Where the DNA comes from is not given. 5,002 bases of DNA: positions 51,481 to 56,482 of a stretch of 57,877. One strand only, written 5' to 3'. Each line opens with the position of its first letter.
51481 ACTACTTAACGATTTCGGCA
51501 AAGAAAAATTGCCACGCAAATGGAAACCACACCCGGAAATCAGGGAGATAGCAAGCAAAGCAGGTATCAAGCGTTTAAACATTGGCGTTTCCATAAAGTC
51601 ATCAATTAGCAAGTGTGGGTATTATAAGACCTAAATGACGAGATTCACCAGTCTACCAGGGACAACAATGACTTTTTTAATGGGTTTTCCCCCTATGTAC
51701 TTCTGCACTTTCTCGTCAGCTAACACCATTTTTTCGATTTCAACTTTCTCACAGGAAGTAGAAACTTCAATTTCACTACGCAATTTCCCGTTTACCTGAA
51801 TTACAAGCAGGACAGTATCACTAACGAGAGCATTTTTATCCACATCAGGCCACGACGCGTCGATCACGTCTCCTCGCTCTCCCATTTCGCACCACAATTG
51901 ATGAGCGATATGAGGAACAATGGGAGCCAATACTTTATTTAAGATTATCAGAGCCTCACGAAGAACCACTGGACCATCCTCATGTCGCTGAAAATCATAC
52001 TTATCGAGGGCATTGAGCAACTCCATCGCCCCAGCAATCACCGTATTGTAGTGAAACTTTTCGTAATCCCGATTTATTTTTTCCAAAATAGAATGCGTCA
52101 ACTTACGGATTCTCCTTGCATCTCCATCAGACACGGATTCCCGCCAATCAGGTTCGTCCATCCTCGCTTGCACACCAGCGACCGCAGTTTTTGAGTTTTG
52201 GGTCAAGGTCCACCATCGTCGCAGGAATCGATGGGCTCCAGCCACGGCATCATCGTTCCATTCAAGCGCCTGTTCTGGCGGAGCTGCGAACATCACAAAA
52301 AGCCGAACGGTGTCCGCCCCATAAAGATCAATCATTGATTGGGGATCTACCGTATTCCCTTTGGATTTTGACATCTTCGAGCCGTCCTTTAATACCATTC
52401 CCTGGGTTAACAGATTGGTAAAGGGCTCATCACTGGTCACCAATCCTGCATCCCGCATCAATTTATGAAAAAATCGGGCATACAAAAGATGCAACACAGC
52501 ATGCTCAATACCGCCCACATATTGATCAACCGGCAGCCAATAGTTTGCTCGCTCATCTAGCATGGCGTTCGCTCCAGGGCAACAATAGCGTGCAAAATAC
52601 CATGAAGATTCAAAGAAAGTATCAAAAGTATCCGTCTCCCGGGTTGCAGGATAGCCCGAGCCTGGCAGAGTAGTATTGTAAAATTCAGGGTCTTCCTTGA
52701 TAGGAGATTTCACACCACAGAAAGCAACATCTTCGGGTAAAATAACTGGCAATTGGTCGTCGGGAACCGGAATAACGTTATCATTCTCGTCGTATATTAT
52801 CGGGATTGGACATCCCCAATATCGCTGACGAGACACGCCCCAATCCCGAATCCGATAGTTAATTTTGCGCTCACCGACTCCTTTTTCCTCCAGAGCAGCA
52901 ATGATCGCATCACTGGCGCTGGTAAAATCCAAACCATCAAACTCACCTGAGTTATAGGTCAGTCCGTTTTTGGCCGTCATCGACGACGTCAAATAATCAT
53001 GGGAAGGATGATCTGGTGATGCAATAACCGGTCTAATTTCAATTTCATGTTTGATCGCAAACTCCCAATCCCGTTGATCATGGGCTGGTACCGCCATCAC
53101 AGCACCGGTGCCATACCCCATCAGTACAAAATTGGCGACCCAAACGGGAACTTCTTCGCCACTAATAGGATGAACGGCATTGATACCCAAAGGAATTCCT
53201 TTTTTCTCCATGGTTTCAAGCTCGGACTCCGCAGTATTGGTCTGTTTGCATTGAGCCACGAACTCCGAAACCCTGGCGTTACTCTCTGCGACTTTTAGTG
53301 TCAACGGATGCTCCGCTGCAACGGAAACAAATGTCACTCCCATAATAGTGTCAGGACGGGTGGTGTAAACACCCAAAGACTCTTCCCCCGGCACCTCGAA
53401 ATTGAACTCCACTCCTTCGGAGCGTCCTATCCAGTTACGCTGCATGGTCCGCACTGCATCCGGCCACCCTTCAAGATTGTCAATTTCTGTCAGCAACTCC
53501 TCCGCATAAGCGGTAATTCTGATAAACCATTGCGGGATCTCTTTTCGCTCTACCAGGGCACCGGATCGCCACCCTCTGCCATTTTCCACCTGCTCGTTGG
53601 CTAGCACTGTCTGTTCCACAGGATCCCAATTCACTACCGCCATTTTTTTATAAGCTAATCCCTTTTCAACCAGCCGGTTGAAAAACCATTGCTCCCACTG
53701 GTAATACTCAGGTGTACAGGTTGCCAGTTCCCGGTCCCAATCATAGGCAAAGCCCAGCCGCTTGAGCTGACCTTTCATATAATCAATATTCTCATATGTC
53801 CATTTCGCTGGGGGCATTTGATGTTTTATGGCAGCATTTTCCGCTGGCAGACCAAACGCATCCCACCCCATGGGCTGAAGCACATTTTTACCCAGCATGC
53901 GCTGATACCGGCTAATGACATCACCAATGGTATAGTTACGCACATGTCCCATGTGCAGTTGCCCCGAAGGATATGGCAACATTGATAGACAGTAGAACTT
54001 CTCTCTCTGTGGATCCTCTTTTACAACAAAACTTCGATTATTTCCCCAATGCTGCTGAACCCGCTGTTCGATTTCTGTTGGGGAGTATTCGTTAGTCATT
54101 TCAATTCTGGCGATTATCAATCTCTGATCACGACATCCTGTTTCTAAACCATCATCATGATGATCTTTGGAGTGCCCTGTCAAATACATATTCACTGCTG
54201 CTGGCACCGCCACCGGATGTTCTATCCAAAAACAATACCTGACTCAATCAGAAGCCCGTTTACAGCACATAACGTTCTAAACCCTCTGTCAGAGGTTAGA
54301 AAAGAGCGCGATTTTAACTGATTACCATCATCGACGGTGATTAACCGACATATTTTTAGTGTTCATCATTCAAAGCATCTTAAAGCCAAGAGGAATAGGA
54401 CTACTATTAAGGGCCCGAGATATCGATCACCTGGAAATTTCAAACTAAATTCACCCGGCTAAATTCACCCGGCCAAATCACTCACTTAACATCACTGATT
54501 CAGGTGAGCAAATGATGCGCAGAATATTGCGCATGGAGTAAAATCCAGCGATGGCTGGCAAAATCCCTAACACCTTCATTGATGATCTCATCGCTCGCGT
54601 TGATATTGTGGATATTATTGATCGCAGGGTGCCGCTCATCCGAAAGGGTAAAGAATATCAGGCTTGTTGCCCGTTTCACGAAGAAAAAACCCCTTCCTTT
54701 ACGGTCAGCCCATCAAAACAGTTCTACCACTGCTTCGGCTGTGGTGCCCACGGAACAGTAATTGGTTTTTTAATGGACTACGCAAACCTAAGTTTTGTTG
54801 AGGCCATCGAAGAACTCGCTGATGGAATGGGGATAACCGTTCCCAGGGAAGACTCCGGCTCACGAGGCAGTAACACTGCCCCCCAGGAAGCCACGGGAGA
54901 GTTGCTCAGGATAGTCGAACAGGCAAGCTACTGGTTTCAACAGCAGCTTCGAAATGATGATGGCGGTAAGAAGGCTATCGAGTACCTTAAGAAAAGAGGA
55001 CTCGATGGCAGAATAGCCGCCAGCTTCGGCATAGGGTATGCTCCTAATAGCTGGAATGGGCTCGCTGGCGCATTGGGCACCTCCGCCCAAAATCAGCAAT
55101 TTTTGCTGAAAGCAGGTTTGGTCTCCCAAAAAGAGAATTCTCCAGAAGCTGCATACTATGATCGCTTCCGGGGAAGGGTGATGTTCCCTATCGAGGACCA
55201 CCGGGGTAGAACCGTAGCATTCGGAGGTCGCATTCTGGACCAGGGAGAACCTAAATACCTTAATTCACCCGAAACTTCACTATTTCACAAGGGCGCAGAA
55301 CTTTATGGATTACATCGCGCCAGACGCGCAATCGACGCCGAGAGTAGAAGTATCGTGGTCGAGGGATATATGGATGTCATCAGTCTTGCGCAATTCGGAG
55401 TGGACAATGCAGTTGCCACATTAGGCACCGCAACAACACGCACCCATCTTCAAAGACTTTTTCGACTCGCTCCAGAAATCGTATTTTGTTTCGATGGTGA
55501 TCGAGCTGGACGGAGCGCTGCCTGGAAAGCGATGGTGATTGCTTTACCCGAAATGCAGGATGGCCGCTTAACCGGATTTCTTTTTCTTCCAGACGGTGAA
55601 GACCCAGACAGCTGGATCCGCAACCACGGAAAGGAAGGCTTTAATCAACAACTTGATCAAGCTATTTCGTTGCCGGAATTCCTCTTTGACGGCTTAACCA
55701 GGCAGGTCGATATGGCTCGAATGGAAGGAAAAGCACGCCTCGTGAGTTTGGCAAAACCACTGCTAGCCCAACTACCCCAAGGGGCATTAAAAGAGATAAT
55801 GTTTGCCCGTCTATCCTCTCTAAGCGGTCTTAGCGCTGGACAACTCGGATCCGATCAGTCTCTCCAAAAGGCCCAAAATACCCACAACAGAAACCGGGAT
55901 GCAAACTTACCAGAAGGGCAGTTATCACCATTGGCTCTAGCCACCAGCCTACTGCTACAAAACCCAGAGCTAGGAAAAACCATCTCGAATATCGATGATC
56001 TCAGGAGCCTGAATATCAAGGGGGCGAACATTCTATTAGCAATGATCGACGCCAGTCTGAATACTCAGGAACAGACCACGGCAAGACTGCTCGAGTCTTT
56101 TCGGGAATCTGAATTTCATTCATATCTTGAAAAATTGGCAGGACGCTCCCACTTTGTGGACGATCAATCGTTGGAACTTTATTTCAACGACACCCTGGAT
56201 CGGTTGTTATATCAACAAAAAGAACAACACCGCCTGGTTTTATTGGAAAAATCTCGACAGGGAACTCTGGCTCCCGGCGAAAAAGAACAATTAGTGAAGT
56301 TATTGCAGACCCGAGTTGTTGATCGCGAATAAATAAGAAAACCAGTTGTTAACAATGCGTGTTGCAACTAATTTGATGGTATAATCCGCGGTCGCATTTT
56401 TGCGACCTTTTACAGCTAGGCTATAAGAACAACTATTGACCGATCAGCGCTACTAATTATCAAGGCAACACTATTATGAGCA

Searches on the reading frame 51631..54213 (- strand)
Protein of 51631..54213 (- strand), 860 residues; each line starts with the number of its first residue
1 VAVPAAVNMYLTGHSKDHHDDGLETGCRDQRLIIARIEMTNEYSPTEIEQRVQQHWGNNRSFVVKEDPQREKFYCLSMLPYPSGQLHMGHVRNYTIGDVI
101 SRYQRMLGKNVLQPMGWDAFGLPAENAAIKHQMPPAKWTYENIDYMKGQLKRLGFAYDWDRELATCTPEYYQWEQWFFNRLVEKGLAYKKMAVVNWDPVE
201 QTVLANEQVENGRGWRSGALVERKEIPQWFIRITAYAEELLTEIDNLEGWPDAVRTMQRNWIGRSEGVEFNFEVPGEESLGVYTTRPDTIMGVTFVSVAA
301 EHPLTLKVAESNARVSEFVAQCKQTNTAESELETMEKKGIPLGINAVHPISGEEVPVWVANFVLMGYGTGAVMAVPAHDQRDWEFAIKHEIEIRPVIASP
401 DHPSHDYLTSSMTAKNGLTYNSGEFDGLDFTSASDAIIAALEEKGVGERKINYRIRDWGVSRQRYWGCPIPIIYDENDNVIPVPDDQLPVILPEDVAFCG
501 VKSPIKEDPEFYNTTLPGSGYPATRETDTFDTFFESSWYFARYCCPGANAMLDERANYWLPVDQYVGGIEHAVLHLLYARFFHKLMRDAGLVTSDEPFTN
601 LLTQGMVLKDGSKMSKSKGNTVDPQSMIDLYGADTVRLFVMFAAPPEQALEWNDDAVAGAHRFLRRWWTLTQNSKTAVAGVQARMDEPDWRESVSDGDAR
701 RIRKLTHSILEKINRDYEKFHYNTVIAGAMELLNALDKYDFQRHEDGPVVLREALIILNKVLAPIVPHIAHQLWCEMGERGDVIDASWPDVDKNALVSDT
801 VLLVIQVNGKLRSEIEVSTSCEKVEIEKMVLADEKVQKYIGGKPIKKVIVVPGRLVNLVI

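Call 65: search_protein_families(library=pfam, proteins=[window:51631-54213:-], max_evalue=0.00001)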
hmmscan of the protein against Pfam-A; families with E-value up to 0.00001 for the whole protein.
window:51631-54213:- (860 aa): 5 families
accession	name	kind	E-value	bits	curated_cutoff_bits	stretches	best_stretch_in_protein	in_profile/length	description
PF13603.12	tRNA-synt_1_2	-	4.1e-73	245.3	25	1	259-441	1-184/185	Leucyl-tRNA synthetase, editing domain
PF00133.28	tRNA-synt_1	-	1.3e-59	202.5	22.7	2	52-263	2-226/414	tRNA synthetases class I (I, L, M and V)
PF09334.17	tRNA-synt_1g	-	7.6e-31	107.7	20.1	2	77-210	5-136/391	tRNA synthetases class I (M)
PF08264.19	Anticodon_1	-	2.2e-20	73.5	25.1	1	700-822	2-143/148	Anticodon-binding domain of tRNA ligase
PF01406.26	tRNA-synt_1e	-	5.6e-07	29.7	27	0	599-658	239-297/301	tRNA synthetases class I (C) catalytic domain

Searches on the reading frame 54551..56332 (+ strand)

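Call 65: search_protein_families(library=pfam, proteins=[window:54551-56332:+], max_evalue=0.00001)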
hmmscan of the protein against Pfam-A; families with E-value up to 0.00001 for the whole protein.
window:54551-56332:+ (593 aa): 8 families
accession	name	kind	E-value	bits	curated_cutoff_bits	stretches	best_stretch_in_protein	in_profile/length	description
PF08275.17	DNAG_N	-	3.2e-42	144.1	26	1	128-258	1-128/128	DNA primase catalytic core, N-terminal domain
PF01807.25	Zn_ribbon_DnaG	-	1.3e-39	134.3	24.9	1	6-100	2-96/98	CHC2 zinc finger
PF08278.16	DnaG_DnaB_bind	-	6.4e-21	75.4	29.1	1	463-584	3-124/124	DNA primase DnaG DnaB-binding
PF13155.12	Toprim_2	-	6.8e-18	65.3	22.1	1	268-354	1-86/88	Toprim-like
PF13662.12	Toprim_4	-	6.3e-16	58.8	25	1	267-328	3-71/85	Toprim domain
PF01751.28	Toprim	-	3.5e-14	53.2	23.1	1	268-328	3-77/96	Toprim domain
PF10410.14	DnaB_bind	-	2.1e-12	47.5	20.6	1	376-428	2-54/56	DnaB-helicase binding domain of primase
PF13362.12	Toprim_3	-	1.3e-06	29.2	27.2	1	267-362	2-95/95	Toprim domain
